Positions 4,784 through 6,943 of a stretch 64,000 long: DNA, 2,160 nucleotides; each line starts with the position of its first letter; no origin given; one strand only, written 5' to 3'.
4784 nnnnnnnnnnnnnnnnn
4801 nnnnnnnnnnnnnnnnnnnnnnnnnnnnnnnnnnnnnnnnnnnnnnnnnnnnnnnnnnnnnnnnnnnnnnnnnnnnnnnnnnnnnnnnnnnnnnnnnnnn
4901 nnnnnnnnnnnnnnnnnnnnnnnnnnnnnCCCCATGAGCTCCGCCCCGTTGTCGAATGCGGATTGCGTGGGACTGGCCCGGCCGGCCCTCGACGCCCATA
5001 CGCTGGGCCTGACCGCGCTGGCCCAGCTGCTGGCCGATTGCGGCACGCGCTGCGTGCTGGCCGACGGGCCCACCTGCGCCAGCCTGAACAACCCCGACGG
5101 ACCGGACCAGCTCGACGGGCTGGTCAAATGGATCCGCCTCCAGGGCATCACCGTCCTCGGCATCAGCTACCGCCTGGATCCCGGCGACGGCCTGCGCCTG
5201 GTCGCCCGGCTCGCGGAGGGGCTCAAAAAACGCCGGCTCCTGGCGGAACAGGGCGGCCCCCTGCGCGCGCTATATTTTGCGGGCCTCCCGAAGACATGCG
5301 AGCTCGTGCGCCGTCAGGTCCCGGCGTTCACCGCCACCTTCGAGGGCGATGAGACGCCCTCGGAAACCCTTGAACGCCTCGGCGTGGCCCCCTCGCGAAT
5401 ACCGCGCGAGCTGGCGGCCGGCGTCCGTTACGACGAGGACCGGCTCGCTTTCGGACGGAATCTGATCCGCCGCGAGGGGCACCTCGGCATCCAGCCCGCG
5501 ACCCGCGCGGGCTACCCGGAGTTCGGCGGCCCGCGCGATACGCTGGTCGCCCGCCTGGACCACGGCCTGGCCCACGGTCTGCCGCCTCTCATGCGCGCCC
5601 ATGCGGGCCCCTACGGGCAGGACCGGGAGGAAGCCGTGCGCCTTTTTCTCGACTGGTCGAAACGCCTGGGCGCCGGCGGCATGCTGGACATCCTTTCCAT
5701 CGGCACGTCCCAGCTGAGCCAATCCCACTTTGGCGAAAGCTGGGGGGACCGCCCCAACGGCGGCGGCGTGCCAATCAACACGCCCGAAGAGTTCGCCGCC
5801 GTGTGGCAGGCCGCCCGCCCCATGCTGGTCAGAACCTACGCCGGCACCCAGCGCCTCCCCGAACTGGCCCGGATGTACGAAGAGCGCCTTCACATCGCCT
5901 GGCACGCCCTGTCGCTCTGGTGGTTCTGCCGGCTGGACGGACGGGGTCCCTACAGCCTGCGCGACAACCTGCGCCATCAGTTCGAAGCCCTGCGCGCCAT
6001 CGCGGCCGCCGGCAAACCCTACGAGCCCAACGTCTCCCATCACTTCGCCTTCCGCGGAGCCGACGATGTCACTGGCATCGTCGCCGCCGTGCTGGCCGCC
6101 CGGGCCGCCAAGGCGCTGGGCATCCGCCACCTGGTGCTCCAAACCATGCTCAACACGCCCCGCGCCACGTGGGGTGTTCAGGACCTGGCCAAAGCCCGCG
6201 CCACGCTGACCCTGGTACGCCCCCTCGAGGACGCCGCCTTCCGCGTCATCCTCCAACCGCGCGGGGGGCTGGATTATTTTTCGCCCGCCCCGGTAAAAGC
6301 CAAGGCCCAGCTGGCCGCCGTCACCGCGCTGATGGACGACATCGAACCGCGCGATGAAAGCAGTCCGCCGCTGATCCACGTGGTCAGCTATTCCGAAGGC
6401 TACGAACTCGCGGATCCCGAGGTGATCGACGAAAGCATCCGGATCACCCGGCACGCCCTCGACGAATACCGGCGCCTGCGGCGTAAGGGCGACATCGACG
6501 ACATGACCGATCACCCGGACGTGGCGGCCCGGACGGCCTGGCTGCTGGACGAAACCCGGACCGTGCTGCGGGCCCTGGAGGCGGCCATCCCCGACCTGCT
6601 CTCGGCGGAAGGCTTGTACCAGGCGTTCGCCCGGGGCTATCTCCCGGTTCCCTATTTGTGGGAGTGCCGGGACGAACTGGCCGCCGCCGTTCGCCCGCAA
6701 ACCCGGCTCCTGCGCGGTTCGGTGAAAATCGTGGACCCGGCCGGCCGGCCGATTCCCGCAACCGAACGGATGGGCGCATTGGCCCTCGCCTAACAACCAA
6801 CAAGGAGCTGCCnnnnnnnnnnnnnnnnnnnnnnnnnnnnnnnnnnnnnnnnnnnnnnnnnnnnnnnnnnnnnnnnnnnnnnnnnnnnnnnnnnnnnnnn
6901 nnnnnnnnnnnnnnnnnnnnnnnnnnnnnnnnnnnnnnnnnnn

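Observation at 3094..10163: Unassigned six-gene plus-strand operon: opine-dehydrogenase-like, membrane protein, B12-binding protein, AsnB-like amidotransferase, MscS channel, PABS-fold aminoalkyl transferase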

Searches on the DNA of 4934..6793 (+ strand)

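Call 91: search_rna_families(sources=[L055, L059, L062, L067, L072, L073, L082, L083], threshold=gathering)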
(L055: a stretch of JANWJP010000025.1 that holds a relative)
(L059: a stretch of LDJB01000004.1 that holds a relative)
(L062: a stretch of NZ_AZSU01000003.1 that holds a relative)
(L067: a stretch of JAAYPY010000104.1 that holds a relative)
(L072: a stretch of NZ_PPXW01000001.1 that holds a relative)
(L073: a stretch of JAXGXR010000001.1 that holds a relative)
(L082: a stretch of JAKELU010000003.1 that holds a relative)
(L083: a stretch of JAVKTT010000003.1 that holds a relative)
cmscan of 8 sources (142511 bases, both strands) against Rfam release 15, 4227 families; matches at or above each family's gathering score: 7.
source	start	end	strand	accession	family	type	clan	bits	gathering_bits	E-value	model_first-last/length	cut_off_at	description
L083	15402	15616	+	RF00230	T-box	Cis-reg; leader;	-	138.9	93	1.6e-30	1-219/219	no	T-box leader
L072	14542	14769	+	RF00230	T-box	Cis-reg; leader;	-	118.8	93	2.4e-25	1-219/219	no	T-box leader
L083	4011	4244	+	RF00230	T-box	Cis-reg; leader;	-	111.5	93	1.8e-23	1-219/219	no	T-box leader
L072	14888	15108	+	RF00230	T-box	Cis-reg; leader;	-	107.7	93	1.8e-22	1-219/219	no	T-box leader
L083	12395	12597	+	RF00230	T-box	Cis-reg; leader;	-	105.8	93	5.5e-22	1-219/219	no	T-box leader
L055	11807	11873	+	RF01690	Bacillaceae-1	Gene; sRNA;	-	78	35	2.4e-12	1-67/67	no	Bacillaceae-1 RNA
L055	11876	11932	+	RF01690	Bacillaceae-1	Gene; sRNA;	-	40.3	35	0.0014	11-67/67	no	Bacillaceae-1 RNA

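Call 92: search_rna_families(sources=[L050, L057, L063, L065, L068, L069, L070, L071, L080, L081, L085, L087], threshold=gathering)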
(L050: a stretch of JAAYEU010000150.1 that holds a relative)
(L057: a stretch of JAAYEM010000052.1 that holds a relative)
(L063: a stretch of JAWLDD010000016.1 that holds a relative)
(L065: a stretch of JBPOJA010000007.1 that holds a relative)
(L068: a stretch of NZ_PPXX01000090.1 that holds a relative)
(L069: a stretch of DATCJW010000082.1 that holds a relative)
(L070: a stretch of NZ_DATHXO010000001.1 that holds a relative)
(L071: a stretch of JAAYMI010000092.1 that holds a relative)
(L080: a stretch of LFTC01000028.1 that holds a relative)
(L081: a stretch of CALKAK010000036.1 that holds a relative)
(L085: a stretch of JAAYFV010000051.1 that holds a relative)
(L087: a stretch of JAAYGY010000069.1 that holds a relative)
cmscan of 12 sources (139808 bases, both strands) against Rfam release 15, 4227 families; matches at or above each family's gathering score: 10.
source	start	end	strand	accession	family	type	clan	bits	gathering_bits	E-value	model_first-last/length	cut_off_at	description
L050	3175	3404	+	RF00230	T-box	Cis-reg; leader;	-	124.6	93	7.8e-27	1-219/219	no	T-box leader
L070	7628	7857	+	RF00230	T-box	Cis-reg; leader;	-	116.6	93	8.9e-25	1-219/219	no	T-box leader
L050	2860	3099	+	RF00230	T-box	Cis-reg; leader;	-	114.4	93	3.2e-24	1-219/219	no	T-box leader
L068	10287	10510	+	RF00230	T-box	Cis-reg; leader;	-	112.6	93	9.5e-24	1-219/219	no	T-box leader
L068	10007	10238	+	RF00230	T-box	Cis-reg; leader;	-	111.3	93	2e-23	1-219/219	no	T-box leader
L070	7904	8126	+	RF00230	T-box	Cis-reg; leader;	-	110.1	93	4.1e-23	1-219/219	no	T-box leader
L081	5046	5118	+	RF00005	tRNA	Gene; tRNA;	CL00001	69.4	29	1e-12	1-71/71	no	tRNA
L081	4966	5037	+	RF00005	tRNA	Gene; tRNA;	CL00001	69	29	1.2e-12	1-71/71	no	tRNA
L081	5133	5215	+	RF00005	tRNA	Gene; tRNA;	CL00001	60.2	29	3.5e-10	1-71/71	no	tRNA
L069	1779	1848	-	RF00559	L21_leader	Cis-reg; leader;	-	49.4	36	7.8e-07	1-77/77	no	Ribosomal protein L21 leader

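Call 93: search_rna_families(sources=[L009, L011, L012, L016, L017, L023, L026, L029], threshold=gathering)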
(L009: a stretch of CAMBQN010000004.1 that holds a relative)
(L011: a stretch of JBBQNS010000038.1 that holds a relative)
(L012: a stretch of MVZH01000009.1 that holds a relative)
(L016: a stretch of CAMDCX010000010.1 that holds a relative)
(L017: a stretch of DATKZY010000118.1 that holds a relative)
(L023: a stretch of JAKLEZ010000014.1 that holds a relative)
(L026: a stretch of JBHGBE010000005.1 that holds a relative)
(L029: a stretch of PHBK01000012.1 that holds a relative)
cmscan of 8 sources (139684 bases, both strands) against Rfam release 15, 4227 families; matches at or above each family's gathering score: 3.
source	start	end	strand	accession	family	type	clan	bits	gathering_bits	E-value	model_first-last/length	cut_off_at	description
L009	5691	5744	+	RF03057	nhaA-I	Cis-reg; riboswitch;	-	54.2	37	1.4e-07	1-55/55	no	nhaA-I RNA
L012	5487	5541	+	RF03057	nhaA-I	Cis-reg; riboswitch;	-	51.1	37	8e-07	1-55/55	no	nhaA-I RNA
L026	4602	4655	+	RF03057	nhaA-I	Cis-reg; riboswitch;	-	47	37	7.8e-06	1-55/55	no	nhaA-I RNA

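Call 99: build_rna_model(alignment_id=A5)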
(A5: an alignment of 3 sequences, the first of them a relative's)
Model R1 built from alignment A5 (3 sequences, 62 columns); structure: RNAalifold consensus.
model positions 61; base pairs 14; branch points 1; effective number of sequences 3; information 0.838 bits per position. Calibrated on 0.2 Mb of random sequence (short: E-values are rough).
structure used (alignment columns):
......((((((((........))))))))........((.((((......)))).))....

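Call 100: search_with_rna_model(model_id=R1, sources=[window, L001, L002, L003, L009, L010, L011, L012, L013, L014, L015, L016, L017, L018, L019, L020, L021, L022, L023, L024, L025, L026, L027, L028, L029, L030, L031, L032, L033, L034, L035, L036, L037, L038, L039, L040, L041, L042, L043, L044, L045, L046, L047, L048, L049, L050, L051, L052, L053, L054, L055, L056, L057, L058, L059, L060, L061, L062, L063, L064, L065, L066, L067, L068, L069, L070, L071, L072, L073, L074, L075, L076, L077, L078, L079, L080, L081, L082, L083, L084, L085, L086, L087, L088], max_evalue=1, make_alignment=true)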
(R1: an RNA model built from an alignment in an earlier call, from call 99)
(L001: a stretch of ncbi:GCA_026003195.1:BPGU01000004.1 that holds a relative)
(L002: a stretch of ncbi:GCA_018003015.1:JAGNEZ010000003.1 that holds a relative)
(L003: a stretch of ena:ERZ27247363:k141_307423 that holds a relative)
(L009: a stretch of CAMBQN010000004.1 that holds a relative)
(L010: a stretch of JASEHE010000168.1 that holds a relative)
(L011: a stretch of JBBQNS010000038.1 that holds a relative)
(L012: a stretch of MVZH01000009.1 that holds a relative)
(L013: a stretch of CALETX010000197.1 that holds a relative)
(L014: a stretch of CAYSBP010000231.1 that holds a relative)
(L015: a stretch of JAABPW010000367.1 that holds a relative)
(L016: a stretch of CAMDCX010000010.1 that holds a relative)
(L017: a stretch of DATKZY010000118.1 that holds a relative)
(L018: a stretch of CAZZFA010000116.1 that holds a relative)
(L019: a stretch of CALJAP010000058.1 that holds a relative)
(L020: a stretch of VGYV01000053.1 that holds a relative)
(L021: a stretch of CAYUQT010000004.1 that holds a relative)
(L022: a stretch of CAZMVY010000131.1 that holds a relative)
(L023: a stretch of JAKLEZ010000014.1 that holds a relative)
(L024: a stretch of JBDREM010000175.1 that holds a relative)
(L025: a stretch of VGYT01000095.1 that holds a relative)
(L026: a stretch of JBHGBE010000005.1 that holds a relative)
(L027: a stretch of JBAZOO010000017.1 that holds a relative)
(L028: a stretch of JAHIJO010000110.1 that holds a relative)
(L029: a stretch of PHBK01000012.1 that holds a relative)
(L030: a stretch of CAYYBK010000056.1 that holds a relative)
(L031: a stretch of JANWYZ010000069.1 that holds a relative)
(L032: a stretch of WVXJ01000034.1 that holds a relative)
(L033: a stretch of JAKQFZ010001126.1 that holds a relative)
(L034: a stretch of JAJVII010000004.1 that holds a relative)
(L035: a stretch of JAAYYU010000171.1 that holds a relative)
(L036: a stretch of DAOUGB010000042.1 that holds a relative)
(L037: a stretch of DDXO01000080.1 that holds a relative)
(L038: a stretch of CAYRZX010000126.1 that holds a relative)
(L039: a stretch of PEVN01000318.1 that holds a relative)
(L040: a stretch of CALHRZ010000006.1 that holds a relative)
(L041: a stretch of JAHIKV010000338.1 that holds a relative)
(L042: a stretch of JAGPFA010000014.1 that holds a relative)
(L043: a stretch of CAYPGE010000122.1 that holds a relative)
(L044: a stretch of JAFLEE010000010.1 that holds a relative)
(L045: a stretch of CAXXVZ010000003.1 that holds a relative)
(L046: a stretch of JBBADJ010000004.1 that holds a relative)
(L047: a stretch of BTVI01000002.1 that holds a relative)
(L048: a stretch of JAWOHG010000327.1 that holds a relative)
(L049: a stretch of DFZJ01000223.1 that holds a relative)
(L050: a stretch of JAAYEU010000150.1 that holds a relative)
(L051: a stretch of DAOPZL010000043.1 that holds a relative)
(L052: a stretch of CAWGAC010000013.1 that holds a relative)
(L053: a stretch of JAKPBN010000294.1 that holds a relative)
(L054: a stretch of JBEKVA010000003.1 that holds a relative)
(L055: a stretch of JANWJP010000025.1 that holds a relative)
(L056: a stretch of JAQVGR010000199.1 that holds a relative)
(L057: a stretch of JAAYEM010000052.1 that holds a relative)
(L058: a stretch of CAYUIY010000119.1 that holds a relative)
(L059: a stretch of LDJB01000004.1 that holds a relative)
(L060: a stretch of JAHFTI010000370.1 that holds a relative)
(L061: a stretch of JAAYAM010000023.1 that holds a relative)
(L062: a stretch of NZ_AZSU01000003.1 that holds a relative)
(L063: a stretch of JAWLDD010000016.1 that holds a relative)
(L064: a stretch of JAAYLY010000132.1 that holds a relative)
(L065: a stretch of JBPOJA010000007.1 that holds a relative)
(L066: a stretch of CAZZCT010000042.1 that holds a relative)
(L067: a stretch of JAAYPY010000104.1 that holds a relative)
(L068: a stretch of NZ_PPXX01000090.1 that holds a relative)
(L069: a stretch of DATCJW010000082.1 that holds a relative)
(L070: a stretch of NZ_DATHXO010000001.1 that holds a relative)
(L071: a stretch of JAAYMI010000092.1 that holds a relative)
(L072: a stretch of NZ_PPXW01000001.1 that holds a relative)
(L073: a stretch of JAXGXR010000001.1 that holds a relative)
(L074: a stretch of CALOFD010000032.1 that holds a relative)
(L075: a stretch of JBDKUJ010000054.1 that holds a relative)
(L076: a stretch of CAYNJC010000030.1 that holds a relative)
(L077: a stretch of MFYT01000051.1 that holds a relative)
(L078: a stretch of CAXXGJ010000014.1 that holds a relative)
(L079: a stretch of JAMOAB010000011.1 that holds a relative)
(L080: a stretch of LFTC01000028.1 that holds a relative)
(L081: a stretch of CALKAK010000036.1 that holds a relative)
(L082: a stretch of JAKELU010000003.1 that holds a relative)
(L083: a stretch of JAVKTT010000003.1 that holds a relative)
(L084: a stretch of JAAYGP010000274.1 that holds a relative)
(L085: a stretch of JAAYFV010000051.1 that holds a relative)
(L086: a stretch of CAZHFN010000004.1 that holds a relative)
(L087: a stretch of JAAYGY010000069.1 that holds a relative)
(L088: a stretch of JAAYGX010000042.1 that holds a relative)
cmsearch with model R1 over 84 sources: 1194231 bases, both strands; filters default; matches with E-value up to 1: 9.
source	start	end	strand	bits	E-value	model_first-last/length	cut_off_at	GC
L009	5688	5748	+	72.5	1.2e-13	1-61/61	no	0.61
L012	5484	5545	+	72.3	1.3e-13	1-61/61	no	0.63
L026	4599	4659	+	70.9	2.9e-13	1-61/61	no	0.69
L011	5991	6051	+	49.1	2.5e-08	1-61/61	no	0.52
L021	3541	3601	+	47.2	6.6e-08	1-61/61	no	0.67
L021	4384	4444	+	45.1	2e-07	1-61/61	no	0.69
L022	5028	5086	-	43.1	5.7e-07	1-61/61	no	0.66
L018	894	952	-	41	1.7e-06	1-61/61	no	0.69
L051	3766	3828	+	33.8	7.1e-05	1-61/61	no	0.68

Alignment A6: 9 matches aligned to the model, 69 columns, each read 5' to 3' on its own strand. Consensus structure (alignment columns), stored with it:
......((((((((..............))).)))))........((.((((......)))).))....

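Call 109: search_rna_families(sources=[L011, L051, L021, L022, L018], threshold=evalue, max_evalue=0.1, show_alignments=3)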
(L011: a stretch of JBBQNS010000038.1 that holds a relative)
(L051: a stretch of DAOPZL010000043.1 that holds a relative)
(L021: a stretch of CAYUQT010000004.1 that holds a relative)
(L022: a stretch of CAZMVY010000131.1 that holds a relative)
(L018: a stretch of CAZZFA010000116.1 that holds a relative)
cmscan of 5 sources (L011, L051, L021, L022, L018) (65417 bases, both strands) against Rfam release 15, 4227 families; matches with E-value up to 0.1: 8.
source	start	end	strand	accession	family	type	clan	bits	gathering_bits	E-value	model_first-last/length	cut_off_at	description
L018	898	949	-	RF03057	nhaA-I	Cis-reg; riboswitch;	-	49.6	37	8.8e-07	1-55/55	no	nhaA-I RNA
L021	4387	4440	+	RF03057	nhaA-I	Cis-reg; riboswitch;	-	49.3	37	1e-06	1-55/55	no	nhaA-I RNA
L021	3544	3597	+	RF03057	nhaA-I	Cis-reg; riboswitch;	-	48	37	2.1e-06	1-55/55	no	nhaA-I RNA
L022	5032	5083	-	RF03057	nhaA-I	Cis-reg; riboswitch;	-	47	37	3.7e-06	1-55/55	no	nhaA-I RNA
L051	3769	3824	+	RF03057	nhaA-I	Cis-reg; riboswitch;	-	41.1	37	9.8e-05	1-55/55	no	nhaA-I RNA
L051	1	51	+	RF00005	tRNA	Gene; tRNA;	CL00001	34.6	29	0.0017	22-71/71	5'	tRNA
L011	5994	6047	+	RF03057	nhaA-I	Cis-reg; riboswitch;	-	34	37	0.005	1-55/55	no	nhaA-I RNA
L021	9208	9282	-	RF02267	Vax2os1_2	Gene; lncRNA;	-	16.9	55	0.077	1-466/466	no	Vax2os1 conserved region 2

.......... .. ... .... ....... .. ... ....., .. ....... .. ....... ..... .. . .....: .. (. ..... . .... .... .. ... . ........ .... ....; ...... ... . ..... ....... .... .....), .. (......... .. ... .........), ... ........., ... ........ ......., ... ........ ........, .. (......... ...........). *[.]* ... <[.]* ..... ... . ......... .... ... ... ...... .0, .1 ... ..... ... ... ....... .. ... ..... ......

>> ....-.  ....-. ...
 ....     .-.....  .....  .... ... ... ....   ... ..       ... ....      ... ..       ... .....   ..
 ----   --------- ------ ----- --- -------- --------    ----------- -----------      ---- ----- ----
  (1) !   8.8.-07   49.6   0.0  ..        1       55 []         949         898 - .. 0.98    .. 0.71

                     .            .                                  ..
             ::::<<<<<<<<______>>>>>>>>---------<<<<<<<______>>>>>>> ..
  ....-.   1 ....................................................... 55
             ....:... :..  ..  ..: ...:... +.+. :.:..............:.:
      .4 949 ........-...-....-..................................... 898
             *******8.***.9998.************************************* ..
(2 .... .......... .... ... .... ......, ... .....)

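Call 116: search_rna_families(sources=[L001, L002, L032, L036, L037, L042, L044, L035, L028], threshold=gathering)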
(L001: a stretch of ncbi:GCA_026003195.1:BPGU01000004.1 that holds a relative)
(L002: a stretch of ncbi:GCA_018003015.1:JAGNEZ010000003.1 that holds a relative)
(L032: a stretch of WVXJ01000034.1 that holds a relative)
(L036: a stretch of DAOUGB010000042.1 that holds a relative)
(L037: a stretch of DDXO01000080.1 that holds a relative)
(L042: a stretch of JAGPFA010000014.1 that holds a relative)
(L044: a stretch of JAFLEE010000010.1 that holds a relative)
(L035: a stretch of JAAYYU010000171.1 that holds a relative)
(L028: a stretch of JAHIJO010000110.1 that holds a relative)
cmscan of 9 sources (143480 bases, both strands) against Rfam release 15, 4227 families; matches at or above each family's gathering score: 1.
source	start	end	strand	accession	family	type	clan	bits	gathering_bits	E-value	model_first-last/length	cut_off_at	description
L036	9980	10329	-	RF00023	tmRNA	Gene;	CL00001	155.5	47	5.8e-61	1-374/374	no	transfer-messenger RNA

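Call 117: search_rna_families(sources=[L045, L046, L052, L061, L040, L039, L049, L047, L053], threshold=gathering)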
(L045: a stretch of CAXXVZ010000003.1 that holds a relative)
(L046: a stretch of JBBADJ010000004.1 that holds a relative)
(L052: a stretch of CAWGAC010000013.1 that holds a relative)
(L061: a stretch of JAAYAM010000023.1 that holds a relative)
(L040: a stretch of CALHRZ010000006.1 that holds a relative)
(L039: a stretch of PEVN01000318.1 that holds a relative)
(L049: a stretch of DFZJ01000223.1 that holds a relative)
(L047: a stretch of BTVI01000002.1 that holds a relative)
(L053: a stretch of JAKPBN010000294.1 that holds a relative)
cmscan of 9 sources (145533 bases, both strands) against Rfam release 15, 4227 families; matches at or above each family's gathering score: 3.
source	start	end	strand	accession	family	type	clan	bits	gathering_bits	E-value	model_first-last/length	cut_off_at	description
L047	13226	13296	-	RF00005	tRNA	Gene; tRNA;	CL00001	71.4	29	2.9e-13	1-71/71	no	tRNA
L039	15274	15345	-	RF00005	tRNA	Gene; tRNA;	CL00001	70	29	7.2e-13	1-71/71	no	tRNA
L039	15083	15155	-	RF00005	tRNA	Gene; tRNA;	CL00001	62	29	1.2e-10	1-71/71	no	tRNA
